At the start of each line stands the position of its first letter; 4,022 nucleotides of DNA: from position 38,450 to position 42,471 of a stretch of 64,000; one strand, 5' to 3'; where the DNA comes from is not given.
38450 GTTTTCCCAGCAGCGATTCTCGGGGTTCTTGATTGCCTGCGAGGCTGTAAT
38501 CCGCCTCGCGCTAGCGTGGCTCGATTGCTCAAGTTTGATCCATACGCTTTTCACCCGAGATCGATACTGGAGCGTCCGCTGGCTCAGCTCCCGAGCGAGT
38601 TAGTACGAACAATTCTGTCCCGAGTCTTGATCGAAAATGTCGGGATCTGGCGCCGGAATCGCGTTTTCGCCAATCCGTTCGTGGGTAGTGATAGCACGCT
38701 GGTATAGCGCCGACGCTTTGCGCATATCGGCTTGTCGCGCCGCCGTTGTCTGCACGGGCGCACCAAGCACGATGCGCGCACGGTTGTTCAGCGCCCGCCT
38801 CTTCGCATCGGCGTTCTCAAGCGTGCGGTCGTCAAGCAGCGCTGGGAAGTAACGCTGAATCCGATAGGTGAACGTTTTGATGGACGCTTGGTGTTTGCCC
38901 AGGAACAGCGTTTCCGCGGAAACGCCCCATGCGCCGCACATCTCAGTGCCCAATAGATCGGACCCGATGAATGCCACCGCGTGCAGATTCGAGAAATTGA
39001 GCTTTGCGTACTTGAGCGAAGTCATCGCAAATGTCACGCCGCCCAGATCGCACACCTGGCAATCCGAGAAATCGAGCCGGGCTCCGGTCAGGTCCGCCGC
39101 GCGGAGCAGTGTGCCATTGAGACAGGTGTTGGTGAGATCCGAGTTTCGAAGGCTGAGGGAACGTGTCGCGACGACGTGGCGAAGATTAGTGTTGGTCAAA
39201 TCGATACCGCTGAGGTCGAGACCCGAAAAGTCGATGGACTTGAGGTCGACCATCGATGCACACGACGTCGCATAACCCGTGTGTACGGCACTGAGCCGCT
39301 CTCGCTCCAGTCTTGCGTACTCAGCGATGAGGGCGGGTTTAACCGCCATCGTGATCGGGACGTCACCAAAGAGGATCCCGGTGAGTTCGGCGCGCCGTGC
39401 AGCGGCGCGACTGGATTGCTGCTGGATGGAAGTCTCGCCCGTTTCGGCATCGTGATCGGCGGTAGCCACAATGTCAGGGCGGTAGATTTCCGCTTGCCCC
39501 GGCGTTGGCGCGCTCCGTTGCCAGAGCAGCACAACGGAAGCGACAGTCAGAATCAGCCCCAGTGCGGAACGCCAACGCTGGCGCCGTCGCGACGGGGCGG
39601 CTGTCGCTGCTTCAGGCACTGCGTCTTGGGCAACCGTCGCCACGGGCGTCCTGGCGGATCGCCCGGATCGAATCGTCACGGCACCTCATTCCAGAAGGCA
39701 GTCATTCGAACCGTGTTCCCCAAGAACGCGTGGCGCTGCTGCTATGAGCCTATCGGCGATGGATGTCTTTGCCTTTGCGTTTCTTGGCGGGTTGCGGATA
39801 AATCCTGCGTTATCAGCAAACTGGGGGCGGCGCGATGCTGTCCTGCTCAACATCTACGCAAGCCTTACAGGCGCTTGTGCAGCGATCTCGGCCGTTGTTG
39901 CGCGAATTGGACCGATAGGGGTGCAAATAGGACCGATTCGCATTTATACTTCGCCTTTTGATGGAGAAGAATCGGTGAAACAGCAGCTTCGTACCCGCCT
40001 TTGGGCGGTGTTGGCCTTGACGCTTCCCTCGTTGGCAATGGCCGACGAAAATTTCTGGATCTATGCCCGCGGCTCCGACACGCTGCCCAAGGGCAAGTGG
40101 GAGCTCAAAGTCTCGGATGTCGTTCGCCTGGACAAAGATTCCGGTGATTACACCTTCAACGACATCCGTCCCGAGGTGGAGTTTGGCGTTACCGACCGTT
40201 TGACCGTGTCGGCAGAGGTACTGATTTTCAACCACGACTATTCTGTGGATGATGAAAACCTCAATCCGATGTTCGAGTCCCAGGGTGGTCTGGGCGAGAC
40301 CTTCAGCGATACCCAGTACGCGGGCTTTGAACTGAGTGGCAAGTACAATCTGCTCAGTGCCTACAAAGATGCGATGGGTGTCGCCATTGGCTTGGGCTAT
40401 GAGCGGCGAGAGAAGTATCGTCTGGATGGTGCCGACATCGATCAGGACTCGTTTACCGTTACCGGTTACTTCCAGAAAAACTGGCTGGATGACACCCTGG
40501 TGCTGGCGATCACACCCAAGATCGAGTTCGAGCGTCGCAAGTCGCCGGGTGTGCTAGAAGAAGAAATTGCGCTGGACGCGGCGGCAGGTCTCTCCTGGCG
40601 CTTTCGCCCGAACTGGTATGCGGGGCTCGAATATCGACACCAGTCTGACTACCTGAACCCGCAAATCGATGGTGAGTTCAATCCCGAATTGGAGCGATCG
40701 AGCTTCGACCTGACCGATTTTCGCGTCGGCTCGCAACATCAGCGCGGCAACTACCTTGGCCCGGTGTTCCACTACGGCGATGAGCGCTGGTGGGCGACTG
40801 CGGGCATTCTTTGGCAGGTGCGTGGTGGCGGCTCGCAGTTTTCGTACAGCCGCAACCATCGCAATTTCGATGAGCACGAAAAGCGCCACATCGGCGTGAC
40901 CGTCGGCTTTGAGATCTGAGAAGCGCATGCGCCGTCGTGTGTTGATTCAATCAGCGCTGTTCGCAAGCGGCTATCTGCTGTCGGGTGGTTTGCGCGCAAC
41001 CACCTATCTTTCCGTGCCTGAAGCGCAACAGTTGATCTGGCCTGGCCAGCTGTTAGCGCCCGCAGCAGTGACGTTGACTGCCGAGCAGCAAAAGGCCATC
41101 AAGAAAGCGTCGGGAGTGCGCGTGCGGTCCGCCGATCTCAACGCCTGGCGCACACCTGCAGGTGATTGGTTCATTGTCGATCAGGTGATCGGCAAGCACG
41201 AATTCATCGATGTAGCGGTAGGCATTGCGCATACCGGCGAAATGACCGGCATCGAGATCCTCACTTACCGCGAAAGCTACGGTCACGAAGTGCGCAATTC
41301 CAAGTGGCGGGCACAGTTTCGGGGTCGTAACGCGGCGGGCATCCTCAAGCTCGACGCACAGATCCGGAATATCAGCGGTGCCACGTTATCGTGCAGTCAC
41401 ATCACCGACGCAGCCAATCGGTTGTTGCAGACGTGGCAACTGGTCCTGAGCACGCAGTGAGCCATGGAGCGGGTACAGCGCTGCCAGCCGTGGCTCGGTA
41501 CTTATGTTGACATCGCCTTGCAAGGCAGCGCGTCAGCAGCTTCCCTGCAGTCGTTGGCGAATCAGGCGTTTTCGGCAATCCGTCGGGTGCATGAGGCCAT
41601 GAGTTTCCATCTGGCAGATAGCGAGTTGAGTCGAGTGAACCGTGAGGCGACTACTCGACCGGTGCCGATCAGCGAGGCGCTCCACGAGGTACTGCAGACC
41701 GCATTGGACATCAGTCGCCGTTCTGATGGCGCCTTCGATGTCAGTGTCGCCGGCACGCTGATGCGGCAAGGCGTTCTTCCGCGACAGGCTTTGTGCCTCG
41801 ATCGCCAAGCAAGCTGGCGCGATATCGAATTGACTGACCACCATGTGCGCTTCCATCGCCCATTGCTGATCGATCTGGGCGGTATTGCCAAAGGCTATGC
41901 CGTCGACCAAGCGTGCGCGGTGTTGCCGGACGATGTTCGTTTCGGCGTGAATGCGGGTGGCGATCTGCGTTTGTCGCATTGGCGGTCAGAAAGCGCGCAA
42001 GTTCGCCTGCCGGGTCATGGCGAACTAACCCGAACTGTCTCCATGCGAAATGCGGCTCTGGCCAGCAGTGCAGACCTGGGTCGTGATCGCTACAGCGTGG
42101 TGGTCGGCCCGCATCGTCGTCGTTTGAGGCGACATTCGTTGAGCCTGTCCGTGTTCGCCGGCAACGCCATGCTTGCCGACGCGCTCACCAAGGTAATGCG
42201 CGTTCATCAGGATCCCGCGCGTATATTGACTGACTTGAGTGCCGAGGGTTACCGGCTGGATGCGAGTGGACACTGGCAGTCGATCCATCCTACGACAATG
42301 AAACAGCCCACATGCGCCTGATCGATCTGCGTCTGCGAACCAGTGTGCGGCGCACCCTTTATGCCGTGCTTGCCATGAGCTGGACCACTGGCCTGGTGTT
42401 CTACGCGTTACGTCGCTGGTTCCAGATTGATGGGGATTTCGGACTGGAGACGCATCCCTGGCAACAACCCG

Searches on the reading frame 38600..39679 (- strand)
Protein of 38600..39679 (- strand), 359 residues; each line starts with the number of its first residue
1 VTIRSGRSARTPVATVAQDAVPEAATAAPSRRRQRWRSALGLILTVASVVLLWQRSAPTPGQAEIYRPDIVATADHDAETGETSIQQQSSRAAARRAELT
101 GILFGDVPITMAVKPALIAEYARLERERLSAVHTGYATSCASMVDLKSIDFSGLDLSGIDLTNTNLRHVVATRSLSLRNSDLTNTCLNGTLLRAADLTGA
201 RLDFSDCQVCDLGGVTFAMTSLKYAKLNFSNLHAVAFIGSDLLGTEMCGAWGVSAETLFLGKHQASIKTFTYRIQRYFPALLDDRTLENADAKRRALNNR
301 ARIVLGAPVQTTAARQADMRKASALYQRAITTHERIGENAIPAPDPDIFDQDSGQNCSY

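Call 42: search_protein_families(library=pfam, proteins=[window:38600-39679:-], max_evalue=0.00001)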
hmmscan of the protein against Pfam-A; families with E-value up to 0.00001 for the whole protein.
window:38600-39679:- (359 aa): 2 families
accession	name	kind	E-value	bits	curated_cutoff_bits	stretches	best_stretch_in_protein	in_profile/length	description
PF00805.28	Pentapeptide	-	7.3e-11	41.9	20.2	0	177-206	3-32/40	Pentapeptide repeats (8 copies)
PF13599.13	Pentapeptide_4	-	2.7e-08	34.2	38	0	177-246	8-77/78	Pentapeptide repeat region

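Call 116: search_protein_families(library=padloc, proteins=[window:38600-39679:-], max_evalue=0.001)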
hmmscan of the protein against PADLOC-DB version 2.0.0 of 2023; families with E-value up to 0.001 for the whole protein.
window:38600-39679:- (359 aa): 0 families

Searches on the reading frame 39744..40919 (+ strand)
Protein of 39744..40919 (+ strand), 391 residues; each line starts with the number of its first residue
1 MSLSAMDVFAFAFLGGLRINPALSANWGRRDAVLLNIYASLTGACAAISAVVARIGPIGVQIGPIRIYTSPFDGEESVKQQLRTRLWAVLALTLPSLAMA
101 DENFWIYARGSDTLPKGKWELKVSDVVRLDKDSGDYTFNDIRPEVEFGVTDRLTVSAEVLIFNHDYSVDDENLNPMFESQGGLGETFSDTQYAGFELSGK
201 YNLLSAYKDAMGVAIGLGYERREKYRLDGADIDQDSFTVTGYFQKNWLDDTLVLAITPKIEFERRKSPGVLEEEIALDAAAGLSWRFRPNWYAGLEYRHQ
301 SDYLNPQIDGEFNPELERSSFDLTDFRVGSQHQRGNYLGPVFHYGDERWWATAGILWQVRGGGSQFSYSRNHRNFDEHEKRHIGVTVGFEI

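Call 42: search_protein_families(library=pfam, proteins=[window:39744-40919:+], max_evalue=0.00001)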
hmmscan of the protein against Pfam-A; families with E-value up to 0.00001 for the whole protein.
window:39744-40919:+ (391 aa): 1 family
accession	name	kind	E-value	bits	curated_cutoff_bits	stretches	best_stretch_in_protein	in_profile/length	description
PF20367.4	DUF6662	-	3.4e-20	73.1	27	1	87-257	5-167/308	Family of unknown function (DUF6662)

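Call 116: search_protein_families(library=padloc, proteins=[window:39744-40919:+], max_evalue=0.001)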
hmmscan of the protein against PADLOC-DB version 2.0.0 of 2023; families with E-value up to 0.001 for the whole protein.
window:39744-40919:+ (391 aa): 0 families

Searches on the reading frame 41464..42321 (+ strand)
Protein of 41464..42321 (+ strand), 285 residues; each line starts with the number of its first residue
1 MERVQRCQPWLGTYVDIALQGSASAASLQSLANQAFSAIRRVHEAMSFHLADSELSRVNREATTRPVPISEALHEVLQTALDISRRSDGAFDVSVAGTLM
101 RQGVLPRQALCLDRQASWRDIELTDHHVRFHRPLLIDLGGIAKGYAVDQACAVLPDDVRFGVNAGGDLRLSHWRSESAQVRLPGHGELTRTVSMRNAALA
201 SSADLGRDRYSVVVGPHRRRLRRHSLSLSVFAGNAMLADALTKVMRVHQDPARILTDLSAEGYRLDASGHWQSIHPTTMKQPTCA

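Call 42: search_protein_families(library=pfam, proteins=[window:41464-42321:+], max_evalue=0.00001)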
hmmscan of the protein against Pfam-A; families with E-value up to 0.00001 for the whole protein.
window:41464-42321:+ (285 aa): 1 family
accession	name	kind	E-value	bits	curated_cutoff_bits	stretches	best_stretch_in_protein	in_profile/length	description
PF02424.20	ApbE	-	3.7e-34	118.9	25.6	1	11-248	1-246/266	ApbE family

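Call 116: search_protein_families(library=padloc, proteins=[window:41464-42321:+], max_evalue=0.001)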
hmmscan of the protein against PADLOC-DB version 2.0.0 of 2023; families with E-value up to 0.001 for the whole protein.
window:41464-42321:+ (285 aa): 0 families
